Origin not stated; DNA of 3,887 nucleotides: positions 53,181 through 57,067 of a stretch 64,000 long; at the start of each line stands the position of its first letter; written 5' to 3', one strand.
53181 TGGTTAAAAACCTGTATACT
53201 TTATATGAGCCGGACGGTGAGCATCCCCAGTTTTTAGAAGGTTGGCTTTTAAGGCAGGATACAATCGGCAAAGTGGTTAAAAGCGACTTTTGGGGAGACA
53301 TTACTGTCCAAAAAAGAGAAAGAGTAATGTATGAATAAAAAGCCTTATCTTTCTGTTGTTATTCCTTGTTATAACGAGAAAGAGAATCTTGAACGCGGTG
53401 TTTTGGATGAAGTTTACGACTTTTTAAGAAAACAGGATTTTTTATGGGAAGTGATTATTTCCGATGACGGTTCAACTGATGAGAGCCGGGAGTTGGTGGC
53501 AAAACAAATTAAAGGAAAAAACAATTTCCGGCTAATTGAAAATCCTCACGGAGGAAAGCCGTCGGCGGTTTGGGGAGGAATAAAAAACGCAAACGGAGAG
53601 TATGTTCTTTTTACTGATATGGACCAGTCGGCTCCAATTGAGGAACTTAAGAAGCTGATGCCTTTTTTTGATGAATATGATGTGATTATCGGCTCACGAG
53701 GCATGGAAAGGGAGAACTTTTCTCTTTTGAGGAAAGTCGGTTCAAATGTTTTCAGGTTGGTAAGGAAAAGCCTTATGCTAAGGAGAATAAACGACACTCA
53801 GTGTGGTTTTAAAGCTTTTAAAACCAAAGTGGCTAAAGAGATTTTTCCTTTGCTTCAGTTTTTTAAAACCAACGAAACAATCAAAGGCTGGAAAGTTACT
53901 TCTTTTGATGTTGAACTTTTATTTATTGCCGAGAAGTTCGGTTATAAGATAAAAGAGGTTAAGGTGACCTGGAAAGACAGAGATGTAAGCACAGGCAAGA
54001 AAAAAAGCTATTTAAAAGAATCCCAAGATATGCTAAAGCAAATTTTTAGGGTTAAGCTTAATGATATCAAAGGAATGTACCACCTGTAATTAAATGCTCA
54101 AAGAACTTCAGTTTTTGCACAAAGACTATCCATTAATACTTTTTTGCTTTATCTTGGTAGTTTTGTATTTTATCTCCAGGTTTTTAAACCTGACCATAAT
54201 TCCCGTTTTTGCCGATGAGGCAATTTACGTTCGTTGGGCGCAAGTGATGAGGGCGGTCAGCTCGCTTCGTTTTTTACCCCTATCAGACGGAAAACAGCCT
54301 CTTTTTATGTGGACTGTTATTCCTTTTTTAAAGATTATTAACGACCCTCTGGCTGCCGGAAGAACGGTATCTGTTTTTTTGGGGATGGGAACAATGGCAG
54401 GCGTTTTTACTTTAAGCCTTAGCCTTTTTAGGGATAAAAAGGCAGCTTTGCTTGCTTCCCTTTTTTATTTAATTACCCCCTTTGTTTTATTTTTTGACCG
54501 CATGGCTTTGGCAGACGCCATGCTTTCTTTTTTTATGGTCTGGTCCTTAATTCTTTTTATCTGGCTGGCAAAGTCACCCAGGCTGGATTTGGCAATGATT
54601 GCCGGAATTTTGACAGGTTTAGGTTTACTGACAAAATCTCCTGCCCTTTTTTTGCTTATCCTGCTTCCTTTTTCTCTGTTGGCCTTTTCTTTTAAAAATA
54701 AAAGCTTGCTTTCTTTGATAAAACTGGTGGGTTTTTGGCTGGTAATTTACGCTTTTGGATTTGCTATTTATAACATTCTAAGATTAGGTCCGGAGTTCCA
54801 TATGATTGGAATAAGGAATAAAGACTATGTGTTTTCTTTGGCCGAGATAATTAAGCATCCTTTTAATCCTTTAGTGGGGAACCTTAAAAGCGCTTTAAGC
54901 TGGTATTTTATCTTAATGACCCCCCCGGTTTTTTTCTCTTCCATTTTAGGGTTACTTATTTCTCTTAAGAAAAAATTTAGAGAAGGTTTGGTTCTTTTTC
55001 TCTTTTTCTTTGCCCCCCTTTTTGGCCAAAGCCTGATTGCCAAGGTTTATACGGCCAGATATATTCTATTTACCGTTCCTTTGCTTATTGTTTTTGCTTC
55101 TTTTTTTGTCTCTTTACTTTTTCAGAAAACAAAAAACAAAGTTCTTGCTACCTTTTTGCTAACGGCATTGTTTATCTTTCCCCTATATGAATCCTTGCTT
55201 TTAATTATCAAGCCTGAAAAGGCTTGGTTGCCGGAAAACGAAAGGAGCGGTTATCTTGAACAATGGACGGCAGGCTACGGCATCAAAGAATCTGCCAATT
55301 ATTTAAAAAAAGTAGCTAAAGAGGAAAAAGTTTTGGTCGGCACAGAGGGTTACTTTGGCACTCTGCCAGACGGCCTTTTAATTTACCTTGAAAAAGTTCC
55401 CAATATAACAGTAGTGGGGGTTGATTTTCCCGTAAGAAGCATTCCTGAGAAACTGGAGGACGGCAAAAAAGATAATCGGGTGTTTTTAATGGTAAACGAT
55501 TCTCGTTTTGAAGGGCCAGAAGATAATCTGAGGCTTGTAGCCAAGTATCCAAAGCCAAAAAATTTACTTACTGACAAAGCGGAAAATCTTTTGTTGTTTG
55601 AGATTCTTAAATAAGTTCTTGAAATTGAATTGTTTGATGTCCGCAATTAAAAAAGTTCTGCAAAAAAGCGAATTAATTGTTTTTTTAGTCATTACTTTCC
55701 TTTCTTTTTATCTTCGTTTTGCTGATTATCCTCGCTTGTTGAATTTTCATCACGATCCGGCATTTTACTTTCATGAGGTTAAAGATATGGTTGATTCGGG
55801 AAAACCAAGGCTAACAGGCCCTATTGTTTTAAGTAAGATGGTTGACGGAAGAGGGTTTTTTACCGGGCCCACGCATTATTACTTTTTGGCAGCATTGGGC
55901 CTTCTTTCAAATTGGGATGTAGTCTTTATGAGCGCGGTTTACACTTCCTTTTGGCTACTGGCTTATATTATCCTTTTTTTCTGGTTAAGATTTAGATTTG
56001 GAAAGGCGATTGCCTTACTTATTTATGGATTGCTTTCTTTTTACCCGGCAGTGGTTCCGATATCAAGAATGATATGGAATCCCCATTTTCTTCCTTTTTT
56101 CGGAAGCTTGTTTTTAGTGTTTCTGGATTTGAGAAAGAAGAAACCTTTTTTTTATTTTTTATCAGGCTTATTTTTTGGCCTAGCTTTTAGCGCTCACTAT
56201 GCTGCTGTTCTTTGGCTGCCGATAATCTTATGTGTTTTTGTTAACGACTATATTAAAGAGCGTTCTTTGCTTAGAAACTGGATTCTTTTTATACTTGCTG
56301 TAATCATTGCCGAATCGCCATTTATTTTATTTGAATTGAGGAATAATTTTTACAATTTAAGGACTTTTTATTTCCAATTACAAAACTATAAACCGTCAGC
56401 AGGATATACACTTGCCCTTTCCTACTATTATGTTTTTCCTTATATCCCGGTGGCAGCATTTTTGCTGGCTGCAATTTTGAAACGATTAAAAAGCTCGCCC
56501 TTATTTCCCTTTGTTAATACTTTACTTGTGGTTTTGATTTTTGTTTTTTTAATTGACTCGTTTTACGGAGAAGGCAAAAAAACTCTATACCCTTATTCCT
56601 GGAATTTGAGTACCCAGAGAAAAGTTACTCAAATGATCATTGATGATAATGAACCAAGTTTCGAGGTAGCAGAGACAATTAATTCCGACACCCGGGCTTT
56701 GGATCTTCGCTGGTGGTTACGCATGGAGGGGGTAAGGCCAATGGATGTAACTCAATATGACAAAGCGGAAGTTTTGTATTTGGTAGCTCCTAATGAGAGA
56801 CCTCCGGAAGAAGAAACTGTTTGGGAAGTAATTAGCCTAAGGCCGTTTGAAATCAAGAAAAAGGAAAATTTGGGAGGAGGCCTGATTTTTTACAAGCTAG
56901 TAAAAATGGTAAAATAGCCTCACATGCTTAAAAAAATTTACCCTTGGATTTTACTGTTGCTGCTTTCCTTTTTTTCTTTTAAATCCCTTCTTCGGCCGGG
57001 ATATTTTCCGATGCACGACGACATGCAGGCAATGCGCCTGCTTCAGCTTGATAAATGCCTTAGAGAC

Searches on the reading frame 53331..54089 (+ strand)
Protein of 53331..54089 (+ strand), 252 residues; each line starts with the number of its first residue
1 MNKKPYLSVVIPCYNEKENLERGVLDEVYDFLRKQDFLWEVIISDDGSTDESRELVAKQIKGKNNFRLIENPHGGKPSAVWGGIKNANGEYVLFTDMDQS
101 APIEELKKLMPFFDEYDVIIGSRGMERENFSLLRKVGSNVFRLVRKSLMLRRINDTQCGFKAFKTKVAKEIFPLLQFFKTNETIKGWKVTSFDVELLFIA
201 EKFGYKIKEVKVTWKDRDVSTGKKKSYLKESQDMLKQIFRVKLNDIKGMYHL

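Call 3: search_protein_families(library=pfam, proteins=[window:53331-54089:+], max_evalue=0.1)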
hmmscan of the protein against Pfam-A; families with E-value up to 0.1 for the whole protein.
window:53331-54089:+ (252 aa): 4 families
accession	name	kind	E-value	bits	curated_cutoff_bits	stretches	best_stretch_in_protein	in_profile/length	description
PF00535.33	Glycos_transf_2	-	3.5e-27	95.8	23.3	1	8-172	1-168/168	Glycosyl transferase family 2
PF10111.15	Glyco_tranf_2_2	-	1.2e-05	25.4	27.3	1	8-109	1-102/276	Glycosyltransferase like family 2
PF13641.12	Glyco_tranf_2_3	-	4.9e-05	23.9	27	1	6-123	2-123/230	Glycosyltransferase like family 2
PF06449.16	YMF19_C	-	0.065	13.5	25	0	117-135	16-34/51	ATP synthase YMF19, C-terminal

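Call 4: search_protein_families(library=ncbifam, proteins=[window:53331-54089:+], max_evalue=0.1)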
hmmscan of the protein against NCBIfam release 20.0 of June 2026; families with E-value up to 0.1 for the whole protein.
window:53331-54089:+ (252 aa): 23 families
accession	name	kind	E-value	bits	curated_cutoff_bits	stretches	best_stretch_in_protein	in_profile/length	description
NF007986.1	PRK10714.1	equivalog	2e-17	63.2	529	1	7-170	8-171/316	undecaprenyl-phosphate 4-deoxy-4-formamido-L-arabinose transferase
NF007482.0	PRK10073.1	equivalog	1.4e-15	57.1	423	1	1-111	2-108/334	glycosyltransferase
NF047588.1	GlcsyltransPgfSStrep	equivalog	6.7e-15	55.1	500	1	7-187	3-183/308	glycosyltransferase PgfS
NF041391.1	DPhHxTase_Halo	equivalog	1.7e-14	53.3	375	1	13-242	3-209/213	dolichyl-phosphate hexose transferase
NF041875.1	EPS_EpsD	equivalog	1.5e-13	50.9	370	1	7-110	1-101/325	exopolysaccharide biosynthesis glycosyltransferase EpsD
TIGR04182.1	glyco_TIGR04182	equivalog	1.7e-12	47.4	325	1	8-241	3-217/293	S-layer glycoprotein N-glycosyltransferase AglJ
TIGR03937.1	PgaC_IcaA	equivalog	5.1e-12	45.4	422.3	1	2-98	42-135/407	poly-beta-1,6-N-acetyl-D-glucosamine synthase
NF047683.1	TeichurnBiosyTuaG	equivalog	3.1e-11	43.4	400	1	2-118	3-116/252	teichuronic acid biosynthesis protein TuaG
NF038302.1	EPS_HpsE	equivalog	5.8e-11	41.9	300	1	7-113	3-111/307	hormogonium polysaccharide biosynthesis glycosyltransferase HpsE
NF050050.1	ProtGlycPglI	equivalog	1.2e-10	41.3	500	1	4-127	1-123/306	GalNAc(5)-diNAcBac-PP-undecaprenol beta-1,3-glucosyltransferase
TIGR03111.1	glyc2_xrt_Gpos1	hypoth_equivalog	4.2e-10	39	363.95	1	2-153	46-196/439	TIGR03111 family XrtG-associated glycosyltransferase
TIGR04283.1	glyco_like_mftF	equivalog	1.1e-09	38.2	182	1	7-117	1-101/221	TIGR04283 family arsenosugar biosynthesis glycosyltransferase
TIGR03965.1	mycofact_glyco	equivalog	1.5e-08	34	280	1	4-119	73-185/467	mycofactocin biosynthesis glycosyltransferase MftF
NF053739.1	GlytfEpsEBac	equivalog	1.8e-08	33.7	450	1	5-214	1-202/265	glycosyltransferase EpsE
NF010496.0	PRK13915.1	equivalog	2e-08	33.7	262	1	6-102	32-130/307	glucosyl-3-phosphoglycerate synthase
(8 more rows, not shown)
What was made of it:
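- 53331..54089 (+): GT2, 252 aa, ArnC/DPMS-like. Calls 3 and 4.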

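Call 79: search_solved_structures(query=window:53331-54089:+, max_evalue=0.00001)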
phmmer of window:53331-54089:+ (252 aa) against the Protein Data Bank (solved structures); distinct sequences matched with E-value up to 0.00001: 14.
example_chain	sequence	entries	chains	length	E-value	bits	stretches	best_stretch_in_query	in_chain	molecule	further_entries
9bhc_C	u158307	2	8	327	9.1e-16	61.3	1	7-167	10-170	Undecaprenyl-phosphate 4-deoxy-4-formamido-L-arabinose transferase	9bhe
8vxh_A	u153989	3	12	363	1.2e-15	60.9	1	7-167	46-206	Undecaprenyl-phosphate 4-deoxy-4-formamido-L-arabinose transferase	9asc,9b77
9hwj_A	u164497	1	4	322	2.4e-13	53.4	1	7-167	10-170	Undecaprenyl-phosphate 4-deoxy-4-formamido-L-arabinose transferase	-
5mlz_A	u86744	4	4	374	1.4e-12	50.9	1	7-171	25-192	Dolichol monophosphate mannose synthase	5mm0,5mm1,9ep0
5tze_C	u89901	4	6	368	8e-10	41.8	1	7-119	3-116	Glycosyl transferase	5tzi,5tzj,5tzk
5tz8_A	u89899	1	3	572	1.3e-09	41.1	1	7-119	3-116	Glycosyl transferase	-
5ekp_C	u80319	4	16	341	8.4e-09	38.5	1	6-172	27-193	Uncharacterized glycosyltransferase sll0501 | Glycosyltransferase sll0501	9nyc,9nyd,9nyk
5eke_A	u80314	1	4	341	8.4e-09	38.5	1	6-172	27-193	Uncharacterized glycosyltransferase sll0501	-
9nye_A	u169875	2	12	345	8.6e-09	38.5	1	6-172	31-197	Glycosyltransferase sll0501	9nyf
5hea_A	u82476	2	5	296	4e-08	36.3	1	5-100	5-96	Putative glycosyltransferase (GalT1)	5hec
6h1j_A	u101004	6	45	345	7.4e-08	35.4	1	7-136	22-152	Probable ss-1,3-N-acetylglucosaminyltransferase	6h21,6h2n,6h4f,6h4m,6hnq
2z87_A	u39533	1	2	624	1.6e-06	31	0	3-100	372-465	Chondroitin synthase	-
6p61_A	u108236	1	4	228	1.6e-06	31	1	1-117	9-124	Glycosyltransferase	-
2z86_A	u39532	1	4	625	1.6e-06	31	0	3-100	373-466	Chondroitin synthase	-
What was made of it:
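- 53331..54089 (+): Best solved relative is ArnC 9bhc at E 9e-16 (call 79).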

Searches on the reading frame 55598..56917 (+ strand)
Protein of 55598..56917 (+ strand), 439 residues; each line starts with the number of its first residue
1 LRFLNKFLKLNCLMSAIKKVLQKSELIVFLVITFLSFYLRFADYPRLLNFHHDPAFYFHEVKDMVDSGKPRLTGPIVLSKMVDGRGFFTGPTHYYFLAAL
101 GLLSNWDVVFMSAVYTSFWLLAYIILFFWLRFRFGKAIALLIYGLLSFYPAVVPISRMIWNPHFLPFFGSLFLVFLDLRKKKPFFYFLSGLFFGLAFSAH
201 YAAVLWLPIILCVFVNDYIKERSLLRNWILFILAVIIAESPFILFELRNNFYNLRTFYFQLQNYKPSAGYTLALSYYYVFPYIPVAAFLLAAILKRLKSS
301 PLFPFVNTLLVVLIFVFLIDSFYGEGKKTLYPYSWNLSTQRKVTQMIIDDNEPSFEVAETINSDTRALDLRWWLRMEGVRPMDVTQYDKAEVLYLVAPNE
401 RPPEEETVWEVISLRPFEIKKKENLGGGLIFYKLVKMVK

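Call 3: search_protein_families(library=pfam, proteins=[window:55598-56917:+], max_evalue=0.1)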
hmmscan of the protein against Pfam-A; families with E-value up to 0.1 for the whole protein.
window:55598-56917:+ (439 aa): 0 families

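Call 4: search_protein_families(library=ncbifam, proteins=[window:55598-56917:+], max_evalue=0.1)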
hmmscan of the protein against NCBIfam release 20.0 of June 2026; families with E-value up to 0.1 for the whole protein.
window:55598-56917:+ (439 aa): 0 families

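Call 74: find_homologous_proteins(query=window:55598-56917:+, max_evalue=0.00001)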
Query window:55598-56917:+ (439 aa): 86 proteins with E <= 0.00001 among 8000 candidates.
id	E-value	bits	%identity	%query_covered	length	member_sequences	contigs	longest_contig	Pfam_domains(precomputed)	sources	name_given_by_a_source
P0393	1.4e-281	952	100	97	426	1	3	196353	-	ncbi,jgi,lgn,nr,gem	ncbi:hypothetical protein C4578_03975 [Candidatus Microgenomates bacterium]|jgi:hypothetical protein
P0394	4.0e-198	677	71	95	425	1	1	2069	-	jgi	jgi:hypothetical protein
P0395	7.1e-146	505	55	96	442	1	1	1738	-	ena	-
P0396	2.5e-140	486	53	95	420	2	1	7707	-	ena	-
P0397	1.1e-139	484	55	95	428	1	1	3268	-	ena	-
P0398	6.8e-136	472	54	94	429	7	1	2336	PF13231.13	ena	-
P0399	4.9e-133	462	52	93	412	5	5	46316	PF13231.13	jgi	jgi:4-amino-4-deoxy-L-arabinose transferase-like glycosyltransferase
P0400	1.2e-132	461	53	92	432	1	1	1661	PF13231.13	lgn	-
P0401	3.2e-132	460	53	94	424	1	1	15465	PF13231.13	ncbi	-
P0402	1.3e-131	458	50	96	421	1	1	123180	-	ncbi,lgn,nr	ncbi:hypothetical protein MUP46_02615 [Patescibacteria group bacterium]|nr:hypothetical protein [Pat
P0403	1.5e-131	458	51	95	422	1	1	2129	-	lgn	-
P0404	4.0e-131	456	52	96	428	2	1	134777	PF13231.13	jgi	-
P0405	1.1e-130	455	51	92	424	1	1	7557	PF13231.13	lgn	-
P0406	2.2e-130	454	51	96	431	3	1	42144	PF13231.13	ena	-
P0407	5.3e-130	452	51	94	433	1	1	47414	PF13231.13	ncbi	-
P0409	6.4e-127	442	49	96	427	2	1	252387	PF13231.13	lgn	-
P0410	7.1e-127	442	48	93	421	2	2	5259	PF13231.13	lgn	-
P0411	9.3e-127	442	50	94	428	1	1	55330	PF13231.13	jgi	jgi:4-amino-4-deoxy-L-arabinose transferase-like glycosyltransferase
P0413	1.6e-126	441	49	94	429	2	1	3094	PF13231.13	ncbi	-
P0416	1.5e-124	434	50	94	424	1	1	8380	PF13231.13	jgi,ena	-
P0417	7.0e-124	432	49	96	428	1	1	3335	PF13231.13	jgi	jgi:4-amino-4-deoxy-L-arabinose transferase-like glycosyltransferase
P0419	1.6e-123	431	49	94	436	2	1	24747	PF13231.13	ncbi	-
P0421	3.0e-121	424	48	94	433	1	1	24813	PF13231.13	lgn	-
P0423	2.5e-119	417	46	95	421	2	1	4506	PF13231.13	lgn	-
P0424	3.0e-119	417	47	95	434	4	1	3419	PF13231.13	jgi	-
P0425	4.2e-119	416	47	92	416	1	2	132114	PF13231.13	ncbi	-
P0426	1.6e-118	415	49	92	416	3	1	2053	PF13231.13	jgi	jgi:hypothetical protein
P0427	2.2e-118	414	49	95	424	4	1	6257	PF13231.13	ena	-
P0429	1.2e-116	408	46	95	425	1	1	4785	PF13231.13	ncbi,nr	ncbi:MAG: glycosyltransferase family 39 protein [bacterium]|nr:glycosyltransferase family 39 protein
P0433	7.7e-114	399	51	86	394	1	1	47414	PF13231.13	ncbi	-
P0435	1.7e-112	395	45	95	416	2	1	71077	PF13231.13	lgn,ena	-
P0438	7.4e-111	389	46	94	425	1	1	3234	PF13231.13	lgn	-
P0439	2.9e-110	387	45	95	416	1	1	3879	PF13231.13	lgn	-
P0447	2.1e-91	325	47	76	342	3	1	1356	PF13231.13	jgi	jgi:hypothetical protein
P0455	4.1e-78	281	43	69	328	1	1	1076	PF13231.13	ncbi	-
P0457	7.6e-72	261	51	58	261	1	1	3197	PF13231.13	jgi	jgi:4-amino-4-deoxy-L-arabinose transferase-like glycosyltransferase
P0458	2.0e-69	253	36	90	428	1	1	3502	PF13231.13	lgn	-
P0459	2.0e-65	240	34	96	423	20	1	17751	PF13231.13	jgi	-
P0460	3.6e-65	239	35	91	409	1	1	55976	PF13231.13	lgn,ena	-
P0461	1.6e-64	237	35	93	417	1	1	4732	PF13231.13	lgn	-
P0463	6.0e-63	231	35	90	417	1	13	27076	PF13231.13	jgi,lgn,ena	-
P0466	8.5e-62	228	33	91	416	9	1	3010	PF13231.13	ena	-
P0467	1.9e-61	226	34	93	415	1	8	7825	PF13231.13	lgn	-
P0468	2.4e-61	226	34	91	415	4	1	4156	PF13231.13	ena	-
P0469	6.4e-61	225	34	93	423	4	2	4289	PF13231.13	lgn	-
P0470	9.6e-61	224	34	91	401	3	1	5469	PF13231.13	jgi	-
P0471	1.9e-60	223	33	93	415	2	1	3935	PF13231.13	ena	-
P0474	7.9e-58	215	31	94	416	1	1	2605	PF13231.13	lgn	-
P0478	4.2e-13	67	31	73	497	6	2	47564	PF13231.13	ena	-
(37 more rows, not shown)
